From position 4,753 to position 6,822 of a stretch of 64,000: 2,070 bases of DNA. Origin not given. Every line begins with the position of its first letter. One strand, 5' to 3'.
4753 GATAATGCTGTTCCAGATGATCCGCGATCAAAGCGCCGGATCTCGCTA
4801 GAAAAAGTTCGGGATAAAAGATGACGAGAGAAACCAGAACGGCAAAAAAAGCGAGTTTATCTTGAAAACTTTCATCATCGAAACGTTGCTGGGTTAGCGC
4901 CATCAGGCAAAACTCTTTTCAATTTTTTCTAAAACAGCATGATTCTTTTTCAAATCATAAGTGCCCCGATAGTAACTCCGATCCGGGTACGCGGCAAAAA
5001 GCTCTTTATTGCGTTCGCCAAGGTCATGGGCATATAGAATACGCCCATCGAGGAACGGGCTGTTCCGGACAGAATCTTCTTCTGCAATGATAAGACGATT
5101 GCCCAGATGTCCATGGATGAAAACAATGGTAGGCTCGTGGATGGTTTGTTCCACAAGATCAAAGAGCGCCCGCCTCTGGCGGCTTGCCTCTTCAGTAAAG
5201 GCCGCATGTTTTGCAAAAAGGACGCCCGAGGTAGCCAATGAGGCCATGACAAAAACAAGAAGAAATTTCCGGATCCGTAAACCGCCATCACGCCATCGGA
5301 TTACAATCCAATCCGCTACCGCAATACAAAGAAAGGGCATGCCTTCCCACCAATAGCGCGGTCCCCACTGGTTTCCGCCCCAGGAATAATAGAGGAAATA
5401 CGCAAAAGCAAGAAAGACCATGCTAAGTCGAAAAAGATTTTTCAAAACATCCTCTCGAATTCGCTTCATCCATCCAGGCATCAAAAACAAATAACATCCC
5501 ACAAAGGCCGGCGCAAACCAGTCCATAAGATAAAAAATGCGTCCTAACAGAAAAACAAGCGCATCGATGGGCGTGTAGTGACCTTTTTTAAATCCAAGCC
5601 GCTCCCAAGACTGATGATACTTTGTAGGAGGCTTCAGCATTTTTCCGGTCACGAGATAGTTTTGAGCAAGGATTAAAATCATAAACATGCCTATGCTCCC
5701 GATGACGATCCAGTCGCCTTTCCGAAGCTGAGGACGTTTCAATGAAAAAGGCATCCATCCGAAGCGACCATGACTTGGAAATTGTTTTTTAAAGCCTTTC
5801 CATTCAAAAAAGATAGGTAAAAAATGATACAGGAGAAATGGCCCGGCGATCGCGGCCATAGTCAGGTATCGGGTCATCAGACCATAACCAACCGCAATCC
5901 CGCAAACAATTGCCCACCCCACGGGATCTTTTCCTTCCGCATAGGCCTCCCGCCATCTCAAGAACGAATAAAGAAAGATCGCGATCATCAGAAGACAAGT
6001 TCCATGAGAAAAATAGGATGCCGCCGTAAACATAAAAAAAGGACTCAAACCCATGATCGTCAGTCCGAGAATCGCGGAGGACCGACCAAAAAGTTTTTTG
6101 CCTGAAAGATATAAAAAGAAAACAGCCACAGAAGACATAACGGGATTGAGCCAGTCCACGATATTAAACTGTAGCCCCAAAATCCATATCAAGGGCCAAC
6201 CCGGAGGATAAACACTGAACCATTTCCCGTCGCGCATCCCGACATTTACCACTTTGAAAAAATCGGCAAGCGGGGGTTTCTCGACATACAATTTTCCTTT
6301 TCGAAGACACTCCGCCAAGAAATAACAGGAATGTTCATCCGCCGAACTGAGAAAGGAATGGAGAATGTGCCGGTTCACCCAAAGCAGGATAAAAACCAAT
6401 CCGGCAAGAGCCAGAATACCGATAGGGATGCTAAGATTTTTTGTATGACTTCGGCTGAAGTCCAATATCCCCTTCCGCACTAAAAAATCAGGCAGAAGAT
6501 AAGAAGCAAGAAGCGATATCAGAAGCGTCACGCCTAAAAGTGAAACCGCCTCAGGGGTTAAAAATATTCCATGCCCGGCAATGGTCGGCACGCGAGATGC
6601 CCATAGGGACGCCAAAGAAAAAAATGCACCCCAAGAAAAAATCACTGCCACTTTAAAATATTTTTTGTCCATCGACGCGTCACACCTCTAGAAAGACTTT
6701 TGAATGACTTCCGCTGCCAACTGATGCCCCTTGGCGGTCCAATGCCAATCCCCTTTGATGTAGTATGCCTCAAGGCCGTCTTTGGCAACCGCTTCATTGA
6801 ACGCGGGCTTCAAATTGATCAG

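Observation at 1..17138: Envelope glycan locus with four GT-C membrane glycosyltransferases, two polyprenyl-P-sugar synthases, and an Ara4N-like but incomplete gene set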

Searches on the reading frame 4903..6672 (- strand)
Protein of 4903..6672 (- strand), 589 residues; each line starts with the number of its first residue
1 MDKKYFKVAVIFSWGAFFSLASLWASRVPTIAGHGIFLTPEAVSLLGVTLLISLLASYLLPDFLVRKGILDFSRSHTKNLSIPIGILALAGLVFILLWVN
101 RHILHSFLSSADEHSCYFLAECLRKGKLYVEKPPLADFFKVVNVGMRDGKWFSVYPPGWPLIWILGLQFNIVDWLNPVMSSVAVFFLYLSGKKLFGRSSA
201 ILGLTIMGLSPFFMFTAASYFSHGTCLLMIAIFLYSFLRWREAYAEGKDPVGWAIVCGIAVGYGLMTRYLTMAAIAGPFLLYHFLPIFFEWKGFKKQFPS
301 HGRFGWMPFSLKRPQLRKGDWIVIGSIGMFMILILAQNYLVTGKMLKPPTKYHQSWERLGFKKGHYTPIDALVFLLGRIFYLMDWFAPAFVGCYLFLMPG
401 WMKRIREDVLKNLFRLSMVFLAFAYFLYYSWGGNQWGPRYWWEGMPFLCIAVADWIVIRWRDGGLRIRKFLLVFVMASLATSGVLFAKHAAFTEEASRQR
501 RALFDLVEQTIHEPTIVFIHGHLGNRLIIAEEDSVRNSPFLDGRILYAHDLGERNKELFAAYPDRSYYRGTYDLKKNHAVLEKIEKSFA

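Call 3: search_protein_families(library=pfam, proteins=[window:4903-6672:-])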
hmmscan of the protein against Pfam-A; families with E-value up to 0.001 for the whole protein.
window:4903-6672:- (589 aa): 1 family
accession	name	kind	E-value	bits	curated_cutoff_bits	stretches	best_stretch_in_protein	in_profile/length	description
PF13231.12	PMT_2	-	4.6e-09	37.1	26.1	1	174-282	26-128/160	Dolichyl-phosphate-mannose-protein mannosyltransferase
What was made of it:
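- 4903..6672 (-): GTC589, a GT-C glycosyltransferase of PMT_2 type with an invariant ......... loop motif (D112, E113). PMT_2 37.1 bits against a cut-off of 26.1 (call 3).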

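Call 9: search_protein_families(library=ncbifam, proteins=[window:4903-6672:-], max_evalue=0.01)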
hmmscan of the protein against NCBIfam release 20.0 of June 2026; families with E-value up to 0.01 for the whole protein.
window:4903-6672:- (589 aa): 1 family
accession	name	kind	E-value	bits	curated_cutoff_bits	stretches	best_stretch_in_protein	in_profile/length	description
TIGR04154.1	archaeo_STT3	subfamily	1.7e-05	23.4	450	1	173-288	99-227/831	oligosaccharyl transferase, archaeosortase A system-associated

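Call 14: search_solved_structures(query=window:4903-6672:-, max_evalue=1)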
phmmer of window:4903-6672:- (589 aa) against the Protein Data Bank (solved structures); distinct sequences matched with E-value up to 1: 0.

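Call 18: find_homologous_proteins(query=window:4903-6672:-)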
Query window:4903-6672:- (589 aa): 173 proteins with E <= 0.001 among 8000 candidates; the best 120 are listed.
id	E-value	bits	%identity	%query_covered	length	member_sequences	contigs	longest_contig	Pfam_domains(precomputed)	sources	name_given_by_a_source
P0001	0.0e+0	1363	100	100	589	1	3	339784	PF13231.13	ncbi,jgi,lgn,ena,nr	ncbi:MAG TPA: glycosyltransferase family 39 protein [Candidatus Omnitrophota bacterium]|nr:glycosylt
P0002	7.1e-264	895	67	98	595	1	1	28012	-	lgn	-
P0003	4.2e-258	876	64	99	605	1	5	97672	-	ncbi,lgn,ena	-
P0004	1.6e-256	871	65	98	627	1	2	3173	-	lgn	-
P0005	7.2e-256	869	65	97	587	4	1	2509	-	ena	-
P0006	2.7e-254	864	64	97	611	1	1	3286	PF13231.13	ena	-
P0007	6.8e-253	859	64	97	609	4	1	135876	PF13231.13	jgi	jgi:hypothetical protein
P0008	1.2e-251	855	65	97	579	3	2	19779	PF13231.13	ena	-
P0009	3.6e-250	850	63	95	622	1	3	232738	-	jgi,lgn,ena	-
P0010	2.6e-248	844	64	97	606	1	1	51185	-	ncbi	ncbi:MAG: glycosyltransferase family 39 protein [Candidatus Omnitrophota bacterium]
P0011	6.1e-247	839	61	98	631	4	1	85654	-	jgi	-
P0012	2.0e-246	838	62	98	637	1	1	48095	PF11028.15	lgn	-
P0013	2.6e-246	837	65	97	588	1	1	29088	-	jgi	-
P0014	3.2e-246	837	64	98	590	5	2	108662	-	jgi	jgi:multisubunit Na+/H+ antiporter MnhB subunit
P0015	4.6e-246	836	64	99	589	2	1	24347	-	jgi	-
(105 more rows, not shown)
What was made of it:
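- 4903..6672 (-): Sources name homologs 'glycosyltransferase family 39', Omnitrophota (call 18).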

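Call 20: search_protein_families(library=pfam, proteins=[window:4903-6672:-], max_evalue=10)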
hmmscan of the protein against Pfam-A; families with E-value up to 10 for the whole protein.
window:4903-6672:- (589 aa): 3 families
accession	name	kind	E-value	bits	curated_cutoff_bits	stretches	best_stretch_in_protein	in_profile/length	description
PF13231.12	PMT_2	-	4.6e-09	37.1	26.1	1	174-282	26-128/160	Dolichyl-phosphate-mannose-protein mannosyltransferase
PF25230.1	DUF7846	-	0.0078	16.5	26.3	1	533-579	18-65/177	Domain of unknown function (DUF7846)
PF23529.1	Microp_apicomplexa_16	-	1.4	9.4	27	0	167-202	26-60/73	Apicomplexa microprotein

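Call 24: find_related_loci(query=A1, collection=genome_contigs, flank=10000)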
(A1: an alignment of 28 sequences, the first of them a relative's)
Query A1 (589 aa) in genome_contigs; peptide patterns used: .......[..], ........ (x = any residue, [..] = any of these).
54 stretches matched a pattern; 31 encode a relative of the query (tblastn E <= 1e-3); 30 distinct loci.
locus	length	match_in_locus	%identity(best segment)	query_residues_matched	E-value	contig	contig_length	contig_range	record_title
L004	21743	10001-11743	64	1-584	0e+0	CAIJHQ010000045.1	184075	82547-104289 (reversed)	MAG: Candidatus Omnitrophica bacterium isolate AM-sed-core1-D1_bin-136 genome assembly, contig: bin-136:45/68, whole gen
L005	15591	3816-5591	64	7-584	0e+0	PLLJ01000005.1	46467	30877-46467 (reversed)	MAG: Candidatus Omnitrophota bacterium isolate fen_1321 73.20120800_E3X.43_contig_451, whole genome shotgun sequence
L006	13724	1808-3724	59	2-587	0e+0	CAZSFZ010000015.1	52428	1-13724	MAG TPA_asm: uncultured bacterium isolate binchicken_co117_453 genome assembly, contig: NODE_1171_length_52428_cov_8.690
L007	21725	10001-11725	65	15-584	0e+0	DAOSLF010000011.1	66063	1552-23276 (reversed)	MAG TPA_asm: Candidatus Omnitrophota bacterium isolate AMR_MDS_1630 NODE_505_length_66063_cov_8.660102, whole genome sho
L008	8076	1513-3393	60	7-583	0e+0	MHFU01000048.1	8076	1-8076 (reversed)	MAG: Omnitrophica bacterium RIFOXYB12_FULL_50_7 rifoxyb3_full_scaffold_1891, whole genome shotgun sequence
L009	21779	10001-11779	61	5-584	0e+0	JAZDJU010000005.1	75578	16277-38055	MAG: Candidatus Omnitrophota bacterium isolate MEGAHIT-group-0.500 k141_8556785, whole genome shotgun sequence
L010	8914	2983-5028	55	7-582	0e+0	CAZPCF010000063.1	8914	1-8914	MAG TPA_asm: uncultured bacterium isolate SRP178699_co1_136 genome assembly, contig: NODE_11022_length_8914_cov_4.111073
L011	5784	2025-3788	60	3-585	0e+0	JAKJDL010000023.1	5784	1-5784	MAG: Candidatus Omnitrophota bacterium isolate UR.bin134 NODE_23_length_5784_cov_2.820396, whole genome shotgun sequence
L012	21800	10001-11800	64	15-585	0e+0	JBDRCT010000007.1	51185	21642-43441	MAG: Candidatus Omnitrophota bacterium isolate MEGAHIT-group-1.200 k141_1854712, whole genome shotgun sequence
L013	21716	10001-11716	56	14-584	0e+0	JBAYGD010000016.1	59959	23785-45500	MAG: Candidatus Omnitrophota bacterium isolate SO_2016_GW1_117 scaffold01036_OW334_2016, whole genome shotgun sequence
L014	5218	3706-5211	59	1-482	0e+0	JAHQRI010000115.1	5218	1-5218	MAG: Candidatus Omnitrophota bacterium isolate Go_SlDig_bin_476 Go_SlDig_53572_length_5226_cov_4.442440, whole genome sh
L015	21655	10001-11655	64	15-584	0e+0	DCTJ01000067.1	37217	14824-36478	MAG TPA_asm: Candidatus Omnitrophica bacterium UBA1443 UBA1443_contig_1106, whole genome shotgun sequence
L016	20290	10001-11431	53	84-586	1e-162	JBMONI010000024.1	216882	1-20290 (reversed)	MAG: Candidatus Omnitrophota bacterium isolate Betzabe_MAG072 MAG072_24, whole genome shotgun sequence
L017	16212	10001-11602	51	22-585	9e-163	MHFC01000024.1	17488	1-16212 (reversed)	MAG: Omnitrophica bacterium GWA2_52_8 gwa2_scaffold_14055, whole genome shotgun sequence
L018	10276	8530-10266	47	7-585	9e-163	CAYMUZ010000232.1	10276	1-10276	MAG TPA_asm: uncultured bacterium isolate binchicken_co203_628 genome assembly, contig: k141_3124339, whole genome shotg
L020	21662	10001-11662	46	1-584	9e-155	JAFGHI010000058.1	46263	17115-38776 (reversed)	MAG: Candidatus Omnitrophota bacterium isolate Zod_Metabat.1447 k87_13439109, whole genome shotgun sequence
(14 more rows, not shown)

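Call 38: search_solved_structures(query=A1, max_evalue=1)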
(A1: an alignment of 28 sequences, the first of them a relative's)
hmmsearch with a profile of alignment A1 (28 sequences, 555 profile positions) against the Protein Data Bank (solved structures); distinct sequences matched with E-value up to 1: 1.
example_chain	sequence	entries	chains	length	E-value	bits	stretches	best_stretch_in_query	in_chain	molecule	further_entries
7x85_A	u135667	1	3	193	0.38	12.6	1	90-121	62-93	CENP-C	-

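Call 55: search_protein_families(library=pfam, proteins=[L020:638-1597:+, L020:2607-3620:+, L020:3617-4582:+, L020:7131-7874:+, L020:7849-8859:+, L020:11757-12716:+, L016:2789-3778:+, L016:3741-4727:+, L016:8038-9693:+, L016:11441-12193:+], max_evalue=0.00001)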
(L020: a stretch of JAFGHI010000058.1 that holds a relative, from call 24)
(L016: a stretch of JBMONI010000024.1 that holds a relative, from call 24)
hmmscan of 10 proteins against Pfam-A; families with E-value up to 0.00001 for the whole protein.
L020:638-1597:+ (319 aa): 9 families
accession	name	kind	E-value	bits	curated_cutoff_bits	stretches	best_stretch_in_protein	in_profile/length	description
PF01370.27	Epimerase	-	1.4e-63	214.9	20.9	1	8-243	2-240/240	NAD dependent epimerase/dehydratase family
PF16363.11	GDP_Man_Dehyd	-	4.1e-62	211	27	1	8-306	1-331/332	GDP-mannose 4,6 dehydratase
PF01073.25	3Beta_HSD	-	1.6e-30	106.5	22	1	8-231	1-230/280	3-beta hydroxysteroid dehydrogenase/isomerase family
PF02719.21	Polysacc_synt_2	-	5.1e-16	59.1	20.2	1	8-267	2-253/293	Polysaccharide biosynthesis protein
PF04321.23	RmlD_sub_bind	-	9.5e-16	58.1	27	1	7-180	3-155/287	RmlD substrate binding domain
PF13460.12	NAD_binding_10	-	4.5e-14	53.2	27.2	1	11-142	1-117/184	NAD(P)H-binding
PF05368.20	NmrA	-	5.6e-14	52.9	27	1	4-165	2-162/298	NmrA-like family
PF07993.18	NAD_binding_4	-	5.6e-14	52.3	20.1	1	39-223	48-255/258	Male sterility protein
PF00106.31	adh_short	-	2.7e-07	30.7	26.6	1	5-73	1-72/195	short chain dehydrogenase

L020:2607-3620:+ (337 aa): 4 families
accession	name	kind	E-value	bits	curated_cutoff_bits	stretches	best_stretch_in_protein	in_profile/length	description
PF16363.11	GDP_Man_Dehyd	-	1.4e-127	426.1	27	1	15-319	1-332/332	GDP-mannose 4,6 dehydratase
PF01370.27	Epimerase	-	2.8e-66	223.8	20.9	1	15-252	2-240/240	NAD dependent epimerase/dehydratase family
PF04321.23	RmlD_sub_bind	-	1.7e-06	27.8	27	1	15-197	4-160/287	RmlD substrate binding domain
PF05368.20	NmrA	-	5e-06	26.8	27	1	12-81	3-71/298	NmrA-like family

L020:3617-4582:+ (321 aa): 3 families
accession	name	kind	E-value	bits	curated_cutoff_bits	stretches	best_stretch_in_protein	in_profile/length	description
PF16363.11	GDP_Man_Dehyd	-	6.6e-48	164.3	27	1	5-302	1-331/332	GDP-mannose 4,6 dehydratase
PF01370.27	Epimerase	-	5.2e-43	147.6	20.9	1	4-238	1-239/240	NAD dependent epimerase/dehydratase family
PF04321.23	RmlD_sub_bind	-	3.6e-08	33.3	27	1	3-155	2-138/287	RmlD substrate binding domain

L020:7131-7874:+ (247 aa): 1 family
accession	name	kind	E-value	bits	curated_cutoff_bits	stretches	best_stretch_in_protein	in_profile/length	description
PF00535.33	Glycos_transf_2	-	1.4e-22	80.8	23.3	1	5-164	2-165/168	Glycosyl transferase family 2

L020:7849-8859:+ (336 aa): 6 families
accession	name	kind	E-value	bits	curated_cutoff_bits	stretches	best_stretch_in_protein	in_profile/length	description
PF01370.27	Epimerase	-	4.5e-51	174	20.9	1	11-244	2-240/240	NAD dependent epimerase/dehydratase family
PF16363.11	GDP_Man_Dehyd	-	1.5e-37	130.3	27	1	11-306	1-332/332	GDP-mannose 4,6 dehydratase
PF01073.25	3Beta_HSD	-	7.8e-15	55.1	22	1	11-225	1-223/280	3-beta hydroxysteroid dehydrogenase/isomerase family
PF02719.21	Polysacc_synt_2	-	8.6e-13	48.5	20.2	1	11-267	2-252/293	Polysaccharide biosynthesis protein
PF04321.23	RmlD_sub_bind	-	1.4e-12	47.7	27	1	11-266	4-235/287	RmlD substrate binding domain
PF07993.18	NAD_binding_4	-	4.6e-07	29.7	20.1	0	74-210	89-241/258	Male sterility protein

L020:11757-12716:+ (319 aa): 7 families
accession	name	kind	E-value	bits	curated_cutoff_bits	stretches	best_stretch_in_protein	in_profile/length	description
PF01370.27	Epimerase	-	3.7e-54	184.1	20.9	1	5-241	1-240/240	NAD dependent epimerase/dehydratase family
PF16363.11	GDP_Man_Dehyd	-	6.6e-45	154.4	27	1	6-304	1-331/332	GDP-mannose 4,6 dehydratase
PF01073.25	3Beta_HSD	-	8.7e-19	68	22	1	6-230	1-231/280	3-beta hydroxysteroid dehydrogenase/isomerase family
PF02719.21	Polysacc_synt_2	-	7.3e-15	55.4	20.2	1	5-121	1-128/293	Polysaccharide biosynthesis protein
PF04321.23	RmlD_sub_bind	-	1.5e-12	47.6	27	1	4-265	2-237/287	RmlD substrate binding domain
PF07993.18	NAD_binding_4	-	1.5e-10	41.1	20.1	1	60-218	79-252/258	Male sterility protein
PF13460.12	NAD_binding_10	-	6.4e-09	36.4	27.2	1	9-172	1-143/184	NAD(P)H-binding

L016:2789-3778:+ (329 aa): 4 families
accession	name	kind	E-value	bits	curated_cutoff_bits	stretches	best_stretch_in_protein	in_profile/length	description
PF16363.11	GDP_Man_Dehyd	-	5.6e-128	427.5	27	1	12-316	1-332/332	GDP-mannose 4,6 dehydratase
PF01370.27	Epimerase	-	2.3e-68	230.6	20.9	1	11-249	1-240/240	NAD dependent epimerase/dehydratase family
PF05368.20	NmrA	-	5.5e-08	33.2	27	1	7-76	1-69/298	NmrA-like family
PF04321.23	RmlD_sub_bind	-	1e-07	31.8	27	1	10-164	2-135/287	RmlD substrate binding domain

L016:3741-4727:+ (328 aa): 6 families
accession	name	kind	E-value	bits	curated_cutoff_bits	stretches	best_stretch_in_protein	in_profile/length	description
PF16363.11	GDP_Man_Dehyd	-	3.1e-55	188.4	27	1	20-319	1-331/332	GDP-mannose 4,6 dehydratase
PF01370.27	Epimerase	-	8.4e-55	186.2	20.9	1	19-256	1-240/240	NAD dependent epimerase/dehydratase family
PF04321.23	RmlD_sub_bind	-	2.2e-17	63.5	27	1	18-177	2-143/287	RmlD substrate binding domain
PF01073.25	3Beta_HSD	-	4.7e-13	49.2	22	1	20-193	1-185/280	3-beta hydroxysteroid dehydrogenase/isomerase family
PF07993.18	NAD_binding_4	-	3.2e-09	36.8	20.1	0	83-186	90-204/258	Male sterility protein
PF02719.21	Polysacc_synt_2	-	1.1e-06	28.5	20.2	0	19-130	1-126/293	Polysaccharide biosynthesis protein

L016:8038-9693:+ (551 aa): 1 family
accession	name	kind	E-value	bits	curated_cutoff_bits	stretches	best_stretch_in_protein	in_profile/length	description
PF09852.15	DUF2079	-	8.5e-60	203.6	28.2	1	114-513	1-429/459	Predicted membrane protein (DUF2079)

L016:11441-12193:+ (250 aa): 1 family
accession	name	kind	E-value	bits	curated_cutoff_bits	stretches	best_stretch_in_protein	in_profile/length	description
PF00535.33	Glycos_transf_2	-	1.3e-25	90.8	23.3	1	9-171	2-167/168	Glycosyl transferase family 2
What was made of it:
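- The deoxyhexose cassette is swapped for Gmd plus an SDR in L016 and L020 (call 55).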
